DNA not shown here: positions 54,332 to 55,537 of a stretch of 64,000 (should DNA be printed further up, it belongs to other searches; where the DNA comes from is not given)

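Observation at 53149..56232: Candidate DNA base-hypermodification block: second TS-fold enzyme, permuted MTase-like protein and AsnB-type amidotransferase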

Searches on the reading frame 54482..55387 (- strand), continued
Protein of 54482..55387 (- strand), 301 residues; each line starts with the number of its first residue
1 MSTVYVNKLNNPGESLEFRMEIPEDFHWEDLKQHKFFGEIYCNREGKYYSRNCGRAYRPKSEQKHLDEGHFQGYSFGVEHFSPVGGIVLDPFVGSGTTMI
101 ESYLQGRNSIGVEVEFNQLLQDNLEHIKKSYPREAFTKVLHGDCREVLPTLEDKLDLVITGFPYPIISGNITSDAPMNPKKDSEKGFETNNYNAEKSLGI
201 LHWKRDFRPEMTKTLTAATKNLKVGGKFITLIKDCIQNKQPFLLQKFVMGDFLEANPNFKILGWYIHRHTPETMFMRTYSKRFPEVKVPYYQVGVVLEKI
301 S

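Call 56: predict_structure(alignment_id=A3)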
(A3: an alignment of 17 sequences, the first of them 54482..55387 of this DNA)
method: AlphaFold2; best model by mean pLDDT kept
length: 301 residues; sequences in the alignment: 17
mean_pLDDT: 88.2   pTM: 0.89
mean pLDDT of the five models: 88.2, 88.0, 87.9, 85.7, 84.8
residues with pLDDT >= 90: 194; 70-90: 72; 50-70: 28; < 50: 7
segments of 3 or more residues with pLDDT < 50: 176-179
pLDDT, mean of each block of 10 residues (from residue 1): 84 96 95 98 95 89 66 96 98 85 97 87 93 96 93 97 80 51 52 79 90 97 98 86 94 98 95 77 86 97 95
secondary structure, 60 per line:
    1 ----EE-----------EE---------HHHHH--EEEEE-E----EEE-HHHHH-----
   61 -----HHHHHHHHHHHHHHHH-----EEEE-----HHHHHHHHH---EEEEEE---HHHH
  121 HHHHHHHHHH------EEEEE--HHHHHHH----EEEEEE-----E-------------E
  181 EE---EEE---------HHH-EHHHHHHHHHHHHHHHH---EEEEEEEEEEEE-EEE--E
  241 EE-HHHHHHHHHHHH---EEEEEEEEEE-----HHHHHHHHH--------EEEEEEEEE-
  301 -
elements in order: H29-33 E36-40 E47-49 H51-55 H66-81 E87-90 H96-104 E108-113 H117-130 E137-141 H144-150 E155-160 E180-182 E186-188 H203-218 E222-233 E235-237 E240-242 H244-255 E259-268 H274-282 E291-299

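Call 59: fold_search(model_id=the predicted structure, library=pdb)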
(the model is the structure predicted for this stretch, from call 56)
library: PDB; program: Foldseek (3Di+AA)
matches with E <= 10: 1754; with E <= 0.001: 735
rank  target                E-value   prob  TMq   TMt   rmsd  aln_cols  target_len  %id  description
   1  4dmg_A                7.3e-08  1.00  0.46  0.37   6.8       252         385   11  Thermus thermophilus m5C1942 methyltransferase RlmO (released 2012-06-27)
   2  6chh_C                1.1e-07  1.00  0.42  0.50   7.6       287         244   12  Structure of human NNMT in complex with bisubstrate inhibitor MS2756 (released 2018-06-13)
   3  4fp9_A                1.2e-07  1.00  0.37  0.33   8.9       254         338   15  Human MTERF4-NSUN4 protein complex (released 2012-09-12)
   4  6zxw_G                1.4e-07  1.00  0.38  0.36   4.7       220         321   18  Structure of Archaeoglobus fulgidus Trm11-Trm112 m2G10 tRNA methyltransferase complex bound to sinefungin (released 2020-09-23)
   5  6zxv_B                1.7e-07  1.00  0.43  0.40   6.3       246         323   17  Structure of Archaeoglobus fulgidus Trm11 m2G10 tRNA methyltransferase enzyme bound to sinefungin (released 2020-09-23)
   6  4fp9_D                1.7e-07  1.00  0.36  0.33   8.8       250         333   16  Human MTERF4-NSUN4 protein complex (released 2012-09-12)
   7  7of5_C                2.2e-07  1.00  0.38  0.35   8.5       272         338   13  Structure of a human mitochondrial ribosome large subunit assembly intermediate in complex with MTERF4-NSUN4 and GTPBP (released 2021-06-09)
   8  6chh_D                2.5e-07  1.00  0.42  0.50   7.9       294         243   13  Structure of human NNMT in complex with bisubstrate inhibitor MS2756 (released 2018-06-13)
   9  9l4q_A                2.8e-07  1.00  0.46  0.61   6.0       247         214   14  Crystal structure of the carbamoyl N-methyltransferase Asc-Orf2 complexed with SAH (released 2025-10-29)
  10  7sok_C                2.8e-07  1.00  0.43  0.48  10.3       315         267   14  Structure of Nicotinamide N-Methyltransferase (NNMT) in complex with inhibitor II329 (released 2022-11-02)
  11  1sqf                  3.2e-07  1.00  0.41  0.30   8.1       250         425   14  The crystal structure of E. coli Fmu binary complex with S-Adenosylmethionine at 2.1 A resolution (released 2004-05-18)
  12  1wxw_B                3.9e-07  1.00  0.47  0.38   6.6       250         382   16  Crystal structure of Tt1595, a putative SAM-dependent methyltransferase from Thermus thermophillus HB8 (released 2005-08-02)
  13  3tma                  4.1e-07  1.00  0.43  0.39   6.2       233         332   16  Crystal structure of TrmN from Thermus thermophilus (released 2012-03-14)
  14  7rc2                  4.1e-07  1.00  0.43  0.36   7.1       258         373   10  Aeronamide N-methyltransferase, AerE (released 2022-03-30)
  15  7rc4                  4.4e-07  1.00  0.41  0.35   7.4       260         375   10  Aeronamide N-methyltransferase, AerE (D141A) (released 2022-03-30)
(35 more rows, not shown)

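Call 66: search_protein_families(library=pfam, proteins=[L011:8909-9466:+, L011:5444-5962:+, L010:12314-13924:+], max_evalue=0.05)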
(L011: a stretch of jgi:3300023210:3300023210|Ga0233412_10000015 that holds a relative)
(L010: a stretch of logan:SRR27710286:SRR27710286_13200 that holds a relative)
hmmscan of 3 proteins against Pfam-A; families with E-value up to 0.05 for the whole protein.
L011:8909-9466:+ (185 aa): 0 families

L011:5444-5962:+ (172 aa): 3 families
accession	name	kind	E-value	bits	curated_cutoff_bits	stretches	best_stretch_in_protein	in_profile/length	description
PF08761.16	dUTPase_2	-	0.0061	17.3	22.9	1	60-172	61-162/162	dUTPase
PF01503.22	PRA-PH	-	0.0077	17.1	21.3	1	44-80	31-70/86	Phosphoribosyl-ATP pyrophosphohydrolase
PF09208.16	Endonuc-MspI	-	0.034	14.1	25.6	0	27-76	159-209/259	Restriction endonuclease MspI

L010:12314-13924:+ (536 aa): 0 families

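Call 82: search_protein_families(library=ncbifam, proteins=[window:54482-55387:-], max_evalue=0.001)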
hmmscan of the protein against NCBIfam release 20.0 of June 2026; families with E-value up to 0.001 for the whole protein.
window:54482-55387:- (301 aa): 4 families
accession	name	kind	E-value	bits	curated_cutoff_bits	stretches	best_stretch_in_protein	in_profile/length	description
NF010253.0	PRK13699.1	subfamily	1.6e-06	28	244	1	64-119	143-200/226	DNA methyltransferase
TIGR01177.1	TIGR01177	hypoth_equivalog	2.1e-06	27.3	316.55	1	85-167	183-261/330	TIGR01177 family methyltransferase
NF050803.1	DnaMtaseCcrMCaul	equivalog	0.00013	21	830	0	84-117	205-238/350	adenine-specific DNA-methyltransferase CcrM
NF008572.0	PRK11524.1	equivalog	0.00026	20.2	292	0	82-117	212-247/294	adenine-specific DNA-methyltransferase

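Call 110: search_protein_representatives(alignment_id=A3)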
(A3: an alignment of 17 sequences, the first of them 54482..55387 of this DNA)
Query: 17 sequences, 304 profile positions. Proteins with E-value up to 0.001 (for the whole library): 16192; up to 1e-10: 942; up to 1e-30: 61. The best 150 are listed.
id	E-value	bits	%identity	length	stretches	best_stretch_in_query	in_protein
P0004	3.7e-129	446.5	-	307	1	4-303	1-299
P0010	2.7e-122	424.0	-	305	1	3-303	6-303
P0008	1.8e-118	411.5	-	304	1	4-304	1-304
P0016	1.1e-117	408.8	-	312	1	2-303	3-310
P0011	8.6e-116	402.7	-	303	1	4-304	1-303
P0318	9.6e-105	366.4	-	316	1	4-304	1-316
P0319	4.3e-104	364.3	-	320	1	3-304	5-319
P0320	1.9e-103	362.1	-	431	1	4-304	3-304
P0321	9.2e-102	356.6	-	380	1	3-304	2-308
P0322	9.7e-102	356.5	-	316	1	4-304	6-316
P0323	8.9e-96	336.9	-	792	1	8-304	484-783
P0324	7.4e-94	330.6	-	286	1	4-302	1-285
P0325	5.7e-92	324.4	-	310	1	5-304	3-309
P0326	2.8e-89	315.6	-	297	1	2-304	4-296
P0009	9.0e-89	313.9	-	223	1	86-303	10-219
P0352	3.6e-47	177.3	-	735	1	9-303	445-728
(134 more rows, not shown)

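Call 112: find_encoding_contigs(protein=P0352, flank=7000, max_places=2)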
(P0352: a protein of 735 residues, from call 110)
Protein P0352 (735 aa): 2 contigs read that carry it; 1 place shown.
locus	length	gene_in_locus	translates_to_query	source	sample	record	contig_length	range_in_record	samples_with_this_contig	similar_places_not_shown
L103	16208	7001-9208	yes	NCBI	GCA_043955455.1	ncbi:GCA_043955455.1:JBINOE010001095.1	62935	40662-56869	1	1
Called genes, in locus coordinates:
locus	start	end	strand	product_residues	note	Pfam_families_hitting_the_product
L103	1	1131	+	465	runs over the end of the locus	PF00580:UvrD-helicase, PF01443:Viral_helicase1 (faint), PF13245:AAA_19, PF00580:UvrD-helicase, PF13361:UvrD_C, PF13538:UvrD_C_2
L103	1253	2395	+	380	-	-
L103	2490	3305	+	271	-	PF06067:DUF932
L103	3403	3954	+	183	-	-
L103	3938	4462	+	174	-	-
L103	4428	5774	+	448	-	PF13522:GATase_6 (weak), PF13537:GATase_7 (faint), PF00733:Asn_synthase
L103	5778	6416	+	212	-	PF08761:dUTPase_2 (weak)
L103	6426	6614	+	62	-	-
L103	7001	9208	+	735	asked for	PF00145:DNA_methylase, PF01555:N6_N4_Mtase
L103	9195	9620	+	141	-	-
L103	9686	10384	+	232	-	PF00303:Thymidylat_synt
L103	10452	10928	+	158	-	PF00383:dCMP_cyt_deam_1, PF14437:MafB19-deam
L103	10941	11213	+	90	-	PF00436:SSB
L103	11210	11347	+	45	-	-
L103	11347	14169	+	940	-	PF01612:DNA_pol_A_exo1, PF00476:DNA_pol_A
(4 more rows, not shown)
